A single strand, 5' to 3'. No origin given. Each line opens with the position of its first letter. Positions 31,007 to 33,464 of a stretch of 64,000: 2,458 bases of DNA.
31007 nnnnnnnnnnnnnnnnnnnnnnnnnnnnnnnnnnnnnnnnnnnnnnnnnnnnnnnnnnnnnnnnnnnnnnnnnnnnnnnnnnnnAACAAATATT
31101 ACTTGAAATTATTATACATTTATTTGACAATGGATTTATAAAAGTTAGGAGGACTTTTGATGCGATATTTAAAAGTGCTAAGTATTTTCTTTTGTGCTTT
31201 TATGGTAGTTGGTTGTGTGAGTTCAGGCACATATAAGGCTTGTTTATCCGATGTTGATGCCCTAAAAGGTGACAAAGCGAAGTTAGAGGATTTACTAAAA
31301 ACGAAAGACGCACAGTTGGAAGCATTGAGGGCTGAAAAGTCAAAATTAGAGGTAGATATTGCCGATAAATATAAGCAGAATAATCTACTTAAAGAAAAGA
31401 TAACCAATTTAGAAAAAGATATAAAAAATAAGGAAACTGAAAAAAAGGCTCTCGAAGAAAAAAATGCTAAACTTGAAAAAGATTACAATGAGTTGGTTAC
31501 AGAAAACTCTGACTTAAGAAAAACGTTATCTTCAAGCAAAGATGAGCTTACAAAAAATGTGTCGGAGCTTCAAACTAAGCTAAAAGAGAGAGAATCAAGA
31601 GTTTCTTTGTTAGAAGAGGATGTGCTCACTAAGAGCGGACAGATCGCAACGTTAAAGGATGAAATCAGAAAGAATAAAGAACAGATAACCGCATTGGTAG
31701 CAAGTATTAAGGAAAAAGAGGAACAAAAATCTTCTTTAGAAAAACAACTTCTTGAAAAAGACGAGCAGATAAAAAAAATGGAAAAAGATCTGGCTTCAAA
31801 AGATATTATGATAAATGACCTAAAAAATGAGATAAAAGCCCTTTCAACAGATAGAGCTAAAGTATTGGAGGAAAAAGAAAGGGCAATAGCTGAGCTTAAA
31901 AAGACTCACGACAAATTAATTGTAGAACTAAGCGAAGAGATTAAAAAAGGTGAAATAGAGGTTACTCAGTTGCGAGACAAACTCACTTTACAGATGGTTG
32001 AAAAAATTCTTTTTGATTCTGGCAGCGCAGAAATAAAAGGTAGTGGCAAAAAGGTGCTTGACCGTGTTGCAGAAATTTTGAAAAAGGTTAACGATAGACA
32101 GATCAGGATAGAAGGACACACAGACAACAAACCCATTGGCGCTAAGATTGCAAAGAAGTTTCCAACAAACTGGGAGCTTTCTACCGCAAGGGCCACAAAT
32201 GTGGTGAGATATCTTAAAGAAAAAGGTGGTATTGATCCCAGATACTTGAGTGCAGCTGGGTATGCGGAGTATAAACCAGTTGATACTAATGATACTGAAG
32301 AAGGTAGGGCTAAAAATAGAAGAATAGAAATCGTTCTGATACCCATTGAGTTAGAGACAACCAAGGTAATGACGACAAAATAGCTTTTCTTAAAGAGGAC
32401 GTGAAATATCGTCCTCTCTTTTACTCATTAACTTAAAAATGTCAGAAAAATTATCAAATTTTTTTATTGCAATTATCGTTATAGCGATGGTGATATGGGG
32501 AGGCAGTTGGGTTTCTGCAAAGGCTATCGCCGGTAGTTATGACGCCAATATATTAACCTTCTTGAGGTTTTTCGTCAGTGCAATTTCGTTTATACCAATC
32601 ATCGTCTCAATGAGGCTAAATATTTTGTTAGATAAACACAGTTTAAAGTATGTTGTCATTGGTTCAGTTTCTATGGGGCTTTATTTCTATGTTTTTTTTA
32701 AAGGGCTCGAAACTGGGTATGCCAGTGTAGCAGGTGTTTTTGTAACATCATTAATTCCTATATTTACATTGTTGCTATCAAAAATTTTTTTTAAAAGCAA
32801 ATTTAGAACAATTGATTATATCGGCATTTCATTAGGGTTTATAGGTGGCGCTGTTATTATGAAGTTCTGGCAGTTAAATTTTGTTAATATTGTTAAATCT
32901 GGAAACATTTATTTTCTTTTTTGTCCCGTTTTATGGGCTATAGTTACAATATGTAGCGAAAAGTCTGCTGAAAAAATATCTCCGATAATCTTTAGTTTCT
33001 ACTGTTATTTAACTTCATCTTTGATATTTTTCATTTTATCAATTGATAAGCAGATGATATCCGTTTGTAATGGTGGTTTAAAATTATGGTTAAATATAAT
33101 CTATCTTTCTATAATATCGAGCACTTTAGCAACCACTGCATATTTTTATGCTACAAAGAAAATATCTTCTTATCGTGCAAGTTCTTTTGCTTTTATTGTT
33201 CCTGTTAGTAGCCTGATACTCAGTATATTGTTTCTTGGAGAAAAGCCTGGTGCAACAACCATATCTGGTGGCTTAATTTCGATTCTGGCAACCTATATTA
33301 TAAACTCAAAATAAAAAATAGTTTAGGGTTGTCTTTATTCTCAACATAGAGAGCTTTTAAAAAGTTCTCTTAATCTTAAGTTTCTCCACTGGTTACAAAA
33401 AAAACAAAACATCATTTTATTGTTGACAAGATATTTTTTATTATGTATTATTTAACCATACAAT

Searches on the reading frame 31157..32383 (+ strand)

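Call 53: search_protein_families(library=pfam, proteins=[window:31157-32383:+], max_evalue=0.001)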
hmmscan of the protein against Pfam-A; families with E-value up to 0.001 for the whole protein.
window:31157-32383:+ (408 aa): 4 families
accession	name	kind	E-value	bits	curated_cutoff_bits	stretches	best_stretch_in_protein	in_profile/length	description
PF00691.25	OmpA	-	5.8e-22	78.3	27.2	1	285-388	1-98/98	OmpA family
PF11559.13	ADIP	-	1.8e-06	28.5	34.3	0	119-190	59-130/151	Afadin- and alpha -actinin-Binding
PF19220.6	Rod_CreS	-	5.3e-05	22.9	100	1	127-271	14-162/359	Crescentin, rod domain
PF08614.16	ATG16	-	0.00026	21.7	33.7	0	191-259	97-168/200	Autophagy protein 16 (ATG16)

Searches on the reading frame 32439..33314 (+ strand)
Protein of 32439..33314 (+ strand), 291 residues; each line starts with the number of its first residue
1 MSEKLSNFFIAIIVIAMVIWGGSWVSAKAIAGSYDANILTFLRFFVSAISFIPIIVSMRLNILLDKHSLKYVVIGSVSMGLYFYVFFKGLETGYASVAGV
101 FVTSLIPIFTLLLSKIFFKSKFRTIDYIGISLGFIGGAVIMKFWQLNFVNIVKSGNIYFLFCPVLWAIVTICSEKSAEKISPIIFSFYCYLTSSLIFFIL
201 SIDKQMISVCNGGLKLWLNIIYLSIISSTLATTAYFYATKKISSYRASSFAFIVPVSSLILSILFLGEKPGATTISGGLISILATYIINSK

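Call 53: search_protein_families(library=pfam, proteins=[window:32439-33314:+], max_evalue=0.001)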
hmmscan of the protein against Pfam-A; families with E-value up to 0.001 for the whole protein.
window:32439-33314:+ (291 aa): 1 family
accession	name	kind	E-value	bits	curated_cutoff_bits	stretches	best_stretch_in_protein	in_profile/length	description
PF00892.27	EamA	-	3.9e-43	147.4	28.2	2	154-289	2-134/135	EamA-like transporter family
